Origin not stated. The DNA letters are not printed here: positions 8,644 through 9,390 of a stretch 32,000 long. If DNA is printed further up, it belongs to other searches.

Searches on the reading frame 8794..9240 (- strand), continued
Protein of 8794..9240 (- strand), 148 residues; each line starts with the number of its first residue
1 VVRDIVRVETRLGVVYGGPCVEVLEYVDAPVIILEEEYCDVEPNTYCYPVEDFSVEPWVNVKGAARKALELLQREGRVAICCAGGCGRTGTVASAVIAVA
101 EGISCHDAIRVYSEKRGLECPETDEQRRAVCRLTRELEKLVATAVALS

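Call 44: find_homologous_proteins(query=A4, max_evalue=0.000001)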
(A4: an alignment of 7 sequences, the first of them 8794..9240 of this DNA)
Query A4 (7 sequences) (148 aa, profile of the alignment): 7 proteins with E <= 0.000001 among 8000 candidates.
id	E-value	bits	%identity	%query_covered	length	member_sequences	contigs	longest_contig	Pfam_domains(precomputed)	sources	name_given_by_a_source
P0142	2.8e-118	413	34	80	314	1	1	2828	PF22785.2,PF00782.26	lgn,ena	-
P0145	2.9e-116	406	33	76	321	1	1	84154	PF00782.26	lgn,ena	-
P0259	6.4e-103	362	39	56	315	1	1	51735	PF22785.2,PF00782.26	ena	-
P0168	3.8e-101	356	34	74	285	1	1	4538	-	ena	-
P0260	5.6e-101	356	37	56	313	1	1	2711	PF22785.2,PF00782.26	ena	-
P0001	7.6e-56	208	100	100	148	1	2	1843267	-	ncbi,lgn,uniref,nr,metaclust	ncbi:hypothetical protein Pyrfu_0426 [Pyrolobus fumarii 1A]|uniref:Tyrosine specific protein phospha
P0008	3.7e-21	94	49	55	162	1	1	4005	PF22784.2,PF22741.2,PF22785.2,PF00782.26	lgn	-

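Call 45: find_encoding_contigs(protein=P0145, flank=10000, max_places=3)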
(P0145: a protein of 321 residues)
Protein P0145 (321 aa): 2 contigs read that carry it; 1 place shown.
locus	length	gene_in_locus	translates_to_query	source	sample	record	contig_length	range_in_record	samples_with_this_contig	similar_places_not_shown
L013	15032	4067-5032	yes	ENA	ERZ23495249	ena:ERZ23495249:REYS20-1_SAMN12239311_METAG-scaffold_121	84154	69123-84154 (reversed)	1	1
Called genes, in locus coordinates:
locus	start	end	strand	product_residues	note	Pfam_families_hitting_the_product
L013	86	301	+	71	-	-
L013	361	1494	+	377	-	-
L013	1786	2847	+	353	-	PF01326:PPDK_N, PF00391:PEP-utilizers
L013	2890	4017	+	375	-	-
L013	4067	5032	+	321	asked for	PF00782:DSPc (faint)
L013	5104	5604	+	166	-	-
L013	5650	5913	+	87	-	-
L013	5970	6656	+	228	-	-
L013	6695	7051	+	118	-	-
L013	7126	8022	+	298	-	-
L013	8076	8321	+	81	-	-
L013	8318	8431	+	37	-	-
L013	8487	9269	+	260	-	-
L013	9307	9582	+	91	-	-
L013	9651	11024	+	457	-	PF13203:DUF2201_N, PF05762:VWA_CoxE (faint), PF09967:DUF2201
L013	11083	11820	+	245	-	-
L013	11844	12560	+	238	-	-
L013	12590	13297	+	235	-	-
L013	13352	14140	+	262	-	-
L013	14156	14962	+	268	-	-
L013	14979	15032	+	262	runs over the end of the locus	-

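Call 46: find_encoding_contigs(protein=P0259, flank=10000, max_places=3)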
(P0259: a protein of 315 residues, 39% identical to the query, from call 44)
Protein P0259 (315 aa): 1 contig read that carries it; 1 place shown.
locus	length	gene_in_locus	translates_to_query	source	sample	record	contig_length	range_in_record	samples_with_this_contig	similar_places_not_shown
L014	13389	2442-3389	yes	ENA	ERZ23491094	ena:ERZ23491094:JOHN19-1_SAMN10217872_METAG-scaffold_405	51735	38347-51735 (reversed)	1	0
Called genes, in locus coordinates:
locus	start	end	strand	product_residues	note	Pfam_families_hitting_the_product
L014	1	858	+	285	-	?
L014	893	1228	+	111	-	-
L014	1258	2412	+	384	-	-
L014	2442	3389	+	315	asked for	PF00782:DSPc, PF22785:Tc-R-P (weak)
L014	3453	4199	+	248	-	-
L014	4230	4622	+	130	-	-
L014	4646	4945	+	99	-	-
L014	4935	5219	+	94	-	-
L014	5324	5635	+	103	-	-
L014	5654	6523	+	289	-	PF09414:RNA_ligase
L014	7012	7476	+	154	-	-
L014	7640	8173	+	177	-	-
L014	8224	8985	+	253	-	-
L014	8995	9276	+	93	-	-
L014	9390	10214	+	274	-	-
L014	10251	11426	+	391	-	PF24883:NPHP3_N (faint), PF00493:MCM (faint), PF05673:DUF815 (faint), PF01078:Mg_chelatase (faint), PF05496:RuvB_N, PF00004:AAA, PF07726:AAA_3 (weak), PF07728:AAA_5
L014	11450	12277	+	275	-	-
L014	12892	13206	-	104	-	-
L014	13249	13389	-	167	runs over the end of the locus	-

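Call 47: find_encoding_contigs(protein=P0121, flank=10000, max_places=3)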
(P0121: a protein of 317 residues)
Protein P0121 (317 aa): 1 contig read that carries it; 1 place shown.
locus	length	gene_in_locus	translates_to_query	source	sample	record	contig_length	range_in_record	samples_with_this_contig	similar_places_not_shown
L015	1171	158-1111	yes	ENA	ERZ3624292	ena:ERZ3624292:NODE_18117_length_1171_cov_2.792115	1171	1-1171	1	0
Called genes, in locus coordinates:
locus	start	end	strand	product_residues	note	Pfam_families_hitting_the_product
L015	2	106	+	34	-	?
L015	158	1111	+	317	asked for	-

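Call 49: find_related_loci(query=A4, collection=viral_contigs, flank=10000)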
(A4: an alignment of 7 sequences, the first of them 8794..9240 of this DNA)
Query A4 (148 aa) in viral_contigs; peptide patterns used: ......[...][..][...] (x = any residue, [..] = any of these).
24 stretches matched a pattern, but none encodes a relative of the query by tblastn (E <= 1e-3).

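Call 50: find_related_loci(query=A4, collection=metagenome_contigs, flank=10000)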
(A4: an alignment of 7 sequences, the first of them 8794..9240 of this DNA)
Query A4 (148 aa) in metagenome_contigs; peptide patterns used: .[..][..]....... (x = any residue, [..] = any of these).
262 stretches matched a pattern; 1 encode a relative of the query (tblastn E <= 1e-3); 1 distinct loci.
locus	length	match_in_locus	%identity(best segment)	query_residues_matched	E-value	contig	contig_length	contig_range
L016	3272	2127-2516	48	2-130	7e-35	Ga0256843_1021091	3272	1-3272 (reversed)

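Call 52: search_protein_families(library=phrogs, proteins=[L016:787-2025:+, L013:1786-2847:+, L013:361-1494:+, L013:2890-4017:+, L013:4067-5032:+, L013:9651-11024:+, L014:5654-6523:+, L014:10251-11426:+], max_evalue=0.01)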
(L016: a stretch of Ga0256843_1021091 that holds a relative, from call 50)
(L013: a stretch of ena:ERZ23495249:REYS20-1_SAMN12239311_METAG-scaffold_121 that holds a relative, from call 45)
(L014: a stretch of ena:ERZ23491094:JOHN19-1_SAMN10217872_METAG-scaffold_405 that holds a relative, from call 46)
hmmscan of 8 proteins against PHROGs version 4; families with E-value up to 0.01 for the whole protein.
L016:787-2025:+ (412 aa): 0 families

L013:1786-2847:+ (353 aa): 1 family
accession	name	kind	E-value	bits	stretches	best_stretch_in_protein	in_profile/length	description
phrog_18609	-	other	8.6e-27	94.9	2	246-329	387-469/685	kinase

L013:361-1494:+ (377 aa): 1 family
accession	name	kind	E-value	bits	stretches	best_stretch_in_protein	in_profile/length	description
phrog_1297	-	other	8.9e-35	121.3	1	26-368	28-353/356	ATPase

L013:2890-4017:+ (375 aa): 0 families

L013:4067-5032:+ (321 aa): 1 family
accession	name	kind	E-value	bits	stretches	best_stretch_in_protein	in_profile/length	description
phrog_17568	-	DNA, RNA and nucleotide metabolism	0.0032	18.4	1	32-122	28-119/166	thymidylate synthase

L013:9651-11024:+ (457 aa): 2 families
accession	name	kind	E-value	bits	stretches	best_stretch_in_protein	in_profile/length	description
phrog_1314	-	DNA, RNA and nucleotide metabolism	3.6e-53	182.1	1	6-414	11-362/394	HNH endonuclease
phrog_30358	-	unknown function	5.8e-07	30.6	1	249-411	6-168/204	-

L014:5654-6523:+ (289 aa): 0 families

L014:10251-11426:+ (391 aa): 20 families
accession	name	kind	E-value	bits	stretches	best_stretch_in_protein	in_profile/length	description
phrog_168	-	DNA, RNA and nucleotide metabolism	7.7e-19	69.5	1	153-373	20-238/314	clamp loader of DNA polymerase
phrog_3757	-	unknown function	3.9e-10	40.7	1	160-374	112-323/367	-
phrog_9172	-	unknown function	4.1e-08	33.5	1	159-361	90-297/509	-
phrog_10401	-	other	6.8e-08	32.7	1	173-366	458-650/667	ATPase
phrog_16448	-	other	5.1e-07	29.3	1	165-300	441-587/680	ATPase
phrog_5846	-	DNA, RNA and nucleotide metabolism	8e-07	29.6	1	153-246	15-107/380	clamp loader of DNA polymerase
phrog_10371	-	DNA, RNA and nucleotide metabolism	7.4e-06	25.5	0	236-285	393-441/683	DNA helicase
phrog_4339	-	unknown function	1.1e-05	25.8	1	148-357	283-500/552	-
phrog_15585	-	unknown function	2.3e-05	23.9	1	236-324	419-509/793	-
phrog_7998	-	unknown function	5.2e-05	23.6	1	161-225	28-90/339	-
phrog_249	-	moron, auxiliary metabolic gene and host takeover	5.9e-05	23.6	1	155-360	111-333/380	porphyrin biosynthesis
phrog_7485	-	unknown function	0.00025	21.1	1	176-247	228-291/430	-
phrog_1250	-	unknown function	0.00048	20.2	1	177-260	106-185/327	unknown function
phrog_30773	-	unknown function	0.00053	19.4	1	153-245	175-267/666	-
phrog_5321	-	unknown function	0.00083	20.8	1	160-213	23-81/92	-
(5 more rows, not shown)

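Call 62: find_encoding_contigs(protein=P0006, flank=10000, max_places=2)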
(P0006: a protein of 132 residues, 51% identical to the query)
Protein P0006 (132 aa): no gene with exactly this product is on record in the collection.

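Call 63: search_protein_families(library=padloc, proteins=[window:8794-9240:-, L016:787-2025:+, L013:1786-2847:+, L013:4067-5032:+], max_evalue=0.01)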
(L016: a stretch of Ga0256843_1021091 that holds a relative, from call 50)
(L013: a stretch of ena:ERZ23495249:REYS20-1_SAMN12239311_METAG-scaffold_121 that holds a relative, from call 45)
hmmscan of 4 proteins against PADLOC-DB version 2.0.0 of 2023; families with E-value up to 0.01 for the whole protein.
window:8794-9240:- (148 aa): 0 families

L016:787-2025:+ (412 aa): 0 families

L013:1786-2847:+ (353 aa): 0 families

L013:4067-5032:+ (321 aa): 0 families

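Call 66: predict_structure(alignment_id=A5)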
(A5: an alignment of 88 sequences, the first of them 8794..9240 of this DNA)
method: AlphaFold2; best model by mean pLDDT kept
length: 148 residues; sequences in the alignment: 88
mean_pLDDT: 95.6   pTM: 0.91
mean pLDDT of the five models: 95.6, 95.5, 94.9, 94.9, 94.2
residues with pLDDT >= 90: 138; 70-90: 8; 50-70: 2; < 50: 0
segments of 3 or more residues with pLDDT < 50: none
pLDDT, mean of each block of 10 residues (from residue 1): 87 98 96 96 92 96 98 98 96 99 98 96 96 98 91
secondary structure, 60 per line:
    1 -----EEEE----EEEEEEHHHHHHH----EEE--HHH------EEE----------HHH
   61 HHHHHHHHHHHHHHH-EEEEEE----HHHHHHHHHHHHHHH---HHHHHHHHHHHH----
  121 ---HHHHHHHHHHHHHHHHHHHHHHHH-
elements in order: E6-9 E14-19 H20-26 E31-33 E45-47 H58-75 E77-82 H87-101 H105-116 H124-147

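Call 69: fold_search(model_id=the predicted structure, library=pdb)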
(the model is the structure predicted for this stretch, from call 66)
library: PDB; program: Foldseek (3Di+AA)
matches with E <= 10: 1099; with E <= 0.001: 144
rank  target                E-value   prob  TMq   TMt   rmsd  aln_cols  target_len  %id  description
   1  5z5a_B                1.8e-06  1.00  0.72  0.72   3.6       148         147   22  Crystal structure of Tk-PTP in the active form (released 2018-07-04)
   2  5z5b_A                2.0e-06  1.00  0.72  0.69   4.7       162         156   23  Crystal structure of Tk-PTP in the G95A mutant form (released 2018-06-27)
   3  5z59                  2.2e-06  1.00  0.70  0.71   3.5       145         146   24  Crystal structure of Tk-PTP in the inactive form (released 2018-06-27)
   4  4jmk_A                2.8e-06  1.00  0.67  0.66   3.9       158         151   20  Structure of dusp8 (released 2014-02-26)
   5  9e9m                  3.2e-06  1.00  0.67  0.67   4.7       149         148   23  Ligand Free Putative Ancestral Protein Tyrosine Phosphatase ShufPTP - C93-Cyclic Sulfenamide - Intermediate p-loop Confo (released 2024-12-11)
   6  5z5b_C                3.8e-06  1.00  0.67  0.66   3.5       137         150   24  Crystal structure of Tk-PTP in the G95A mutant form (released 2018-06-27)
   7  9e9l                  3.8e-06  1.00  0.71  0.70   3.7       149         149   23  Vanadate-bound Putative Ancestral Protein Tyrosine Phosphatase ShufPTP - Intermediate p-loop Conformation (released 2024-12-11)
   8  2img                  3.8e-06  1.00  0.65  0.64   3.7       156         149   18  Crystal structure of dual specificity protein phosphatase 23 from Homo sapiens in complex with ligand malate ion (released 2006-10-17)
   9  5z5a_A                4.6e-06  1.00  0.65  0.65   3.3       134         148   23  Crystal structure of Tk-PTP in the active form (released 2018-07-04)
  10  4yr8_D                1.0e-05  1.00  0.60  0.62   3.9       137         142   21  Crystal structure of JNK in complex with a regulator protein (released 2016-03-16)
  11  4y2e_A                1.2e-05  1.00  0.61  0.62   4.3       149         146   15  Crystal structure of the catalytic domain of human dual-specificity phosphatase 7 (C232S) (released 2015-06-03)
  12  4yr8_H                1.9e-05  1.00  0.61  0.63   3.9       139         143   22  Crystal structure of JNK in complex with a regulator protein (released 2016-03-16)
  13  4y2e_C                2.2e-05  1.00  0.62  0.63   4.2       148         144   16  Crystal structure of the catalytic domain of human dual-specificity phosphatase 7 (C232S) (released 2015-06-03)
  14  2j17_B                2.7e-05  1.00  0.64  0.65   4.0       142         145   13  pTyr bound form of SDP-1 (released 2007-05-22)
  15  3rgo                  2.9e-05  1.00  0.69  0.66   3.9       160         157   16  Crystal Structure of PTPMT1 (released 2011-07-06)
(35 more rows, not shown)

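Call 70: fold_search(model_id=the predicted structure, library=viral)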
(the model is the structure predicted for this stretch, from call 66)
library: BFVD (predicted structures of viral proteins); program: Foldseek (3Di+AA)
matches with E <= 10: 358; with E <= 0.001: 64
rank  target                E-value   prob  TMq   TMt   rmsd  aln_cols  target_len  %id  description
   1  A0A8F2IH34            1.7e-09  1.00  0.74  0.61   2.8       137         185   29  (no name in the UniProt tables at hand)
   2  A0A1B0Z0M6            5.5e-08  1.00  0.69  0.67   3.3       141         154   25  (no name in the UniProt tables at hand)
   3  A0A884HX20            1.4e-07  1.00  0.73  0.71   3.1       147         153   24  (no name in the UniProt tables at hand)
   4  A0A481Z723            2.8e-07  1.00  0.69  0.54   3.4       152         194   20  Dual specificity phosphatase [Pithovirus LCPAC202]
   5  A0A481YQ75            2.4e-06  1.00  0.69  0.46   3.7       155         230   24  Dual specificity phosphatase [Pithovirus LCDPAC01]
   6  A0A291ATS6            3.1e-06  1.00  0.65  0.49   4.9       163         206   16  Protein tyrosine phosphatase [Pandoravirus salinus]
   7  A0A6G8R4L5            3.3e-06  1.00  0.70  0.66   4.1       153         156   20  (no name in the UniProt tables at hand)
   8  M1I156                5.2e-06  1.00  0.65  0.59   3.9       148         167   16  (no name in the UniProt tables at hand)
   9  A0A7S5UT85            8.6e-06  1.00  0.67  0.53   5.2       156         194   22  (no name in the UniProt tables at hand)
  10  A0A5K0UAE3            9.2e-06  1.00  0.61  0.48   5.2       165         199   16  Dual specificity protein phosphatase 9 [Yasminevirus sp. GU-2018]
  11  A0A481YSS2            1.6e-05  1.00  0.67  0.34   3.9       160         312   17  Dual specificity phosphatase / DNA processing protein [Marseillevirus LCMAC101]
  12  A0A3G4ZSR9            2.0e-05  1.00  0.72  0.57   3.5       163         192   15  Tyrosine specific protein phosphatases domain-containing protein [Edafosvirus sp.]
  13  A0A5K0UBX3            2.0e-05  1.00  0.68  0.31   3.6       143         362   14  Phosphatases II [Yasminevirus sp. GU-2018]
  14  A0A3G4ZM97            2.0e-05  1.00  0.65  0.13   4.1       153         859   18  Uncharacterized protein [Terrestrivirus sp.]
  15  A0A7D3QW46            2.5e-05  1.00  0.70  0.61   4.0       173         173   21  Protein-tyrosine phosphatase [Fadolivirus FV1/VV64]
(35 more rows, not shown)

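Call 72: find_encoding_contigs(protein=P0168, flank=10000, max_places=2)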
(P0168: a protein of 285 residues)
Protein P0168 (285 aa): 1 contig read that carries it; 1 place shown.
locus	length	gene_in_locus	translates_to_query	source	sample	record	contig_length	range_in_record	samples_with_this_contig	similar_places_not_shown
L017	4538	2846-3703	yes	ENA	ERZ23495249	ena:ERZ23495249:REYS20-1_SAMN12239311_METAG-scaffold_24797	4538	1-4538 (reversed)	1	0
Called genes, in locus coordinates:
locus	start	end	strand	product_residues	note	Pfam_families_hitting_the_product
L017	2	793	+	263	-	?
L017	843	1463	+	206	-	-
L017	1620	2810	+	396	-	-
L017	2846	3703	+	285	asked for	-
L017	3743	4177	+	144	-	-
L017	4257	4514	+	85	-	-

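Call 73: find_encoding_contigs(protein=P0142, flank=10000, max_places=2)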
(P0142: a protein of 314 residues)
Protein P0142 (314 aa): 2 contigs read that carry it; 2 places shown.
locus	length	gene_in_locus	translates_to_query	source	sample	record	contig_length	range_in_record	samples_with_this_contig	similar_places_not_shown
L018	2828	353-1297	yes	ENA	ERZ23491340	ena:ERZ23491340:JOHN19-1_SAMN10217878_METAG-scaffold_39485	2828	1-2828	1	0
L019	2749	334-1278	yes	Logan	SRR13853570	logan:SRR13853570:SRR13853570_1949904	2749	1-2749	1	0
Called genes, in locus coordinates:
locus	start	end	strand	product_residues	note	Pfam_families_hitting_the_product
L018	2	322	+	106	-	?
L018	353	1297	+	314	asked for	PF00782:DSPc, PF22785:Tc-R-P (weak)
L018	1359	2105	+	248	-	-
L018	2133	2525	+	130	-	-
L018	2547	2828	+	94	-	?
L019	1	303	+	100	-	?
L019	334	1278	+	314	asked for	PF00782:DSPc, PF22785:Tc-R-P (weak)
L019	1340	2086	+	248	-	-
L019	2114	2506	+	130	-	-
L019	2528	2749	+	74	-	?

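Call 75: search_solved_structures(query=A6, max_evalue=1)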
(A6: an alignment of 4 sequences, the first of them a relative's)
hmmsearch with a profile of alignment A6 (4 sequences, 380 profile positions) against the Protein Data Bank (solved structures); distinct sequences matched with E-value up to 1: 2.
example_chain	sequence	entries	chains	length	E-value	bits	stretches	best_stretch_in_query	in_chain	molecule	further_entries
9lur_A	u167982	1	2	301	0.13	14.9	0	125-246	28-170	ESX-1 secretion system protein EccA1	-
6t8m_A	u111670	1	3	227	0.64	12.6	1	87-236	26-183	Prolyl 4-hydroxylase subunit alpha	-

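Call 76: search_protein_families(library=phrogs, proteins=[L013:5104-5604:+, L013:5970-6656:+, L013:7126-8022:+, L013:8487-9269:+, L013:11083-11820:+, L013:11844-12560:+, L013:12590-13297:+, L013:13352-14140:+, L013:14156-14962:+, L014:3453-4199:+], max_evalue=0.001)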
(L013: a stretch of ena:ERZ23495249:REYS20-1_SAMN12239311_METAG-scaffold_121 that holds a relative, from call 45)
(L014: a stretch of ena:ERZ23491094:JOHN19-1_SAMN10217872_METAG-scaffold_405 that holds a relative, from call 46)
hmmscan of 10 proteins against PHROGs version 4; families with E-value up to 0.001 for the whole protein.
L013:5104-5604:+ (166 aa): 0 families

L013:5970-6656:+ (228 aa): 0 families

L013:7126-8022:+ (298 aa): 0 families

L013:8487-9269:+ (260 aa): 0 families

L013:11083-11820:+ (245 aa): 0 families

L013:11844-12560:+ (238 aa): 0 families

L013:12590-13297:+ (235 aa): 0 families

L013:13352-14140:+ (262 aa): 0 families

L013:14156-14962:+ (268 aa): 0 families

L014:3453-4199:+ (248 aa): 0 families

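Call 82: search_dna_similar(query=L016:2037-2792:+, collection=phages, mode=protein, max_evalue=0.001, max_rows=10)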
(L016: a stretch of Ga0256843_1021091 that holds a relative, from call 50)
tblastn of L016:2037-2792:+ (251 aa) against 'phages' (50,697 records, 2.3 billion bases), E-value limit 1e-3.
No match.
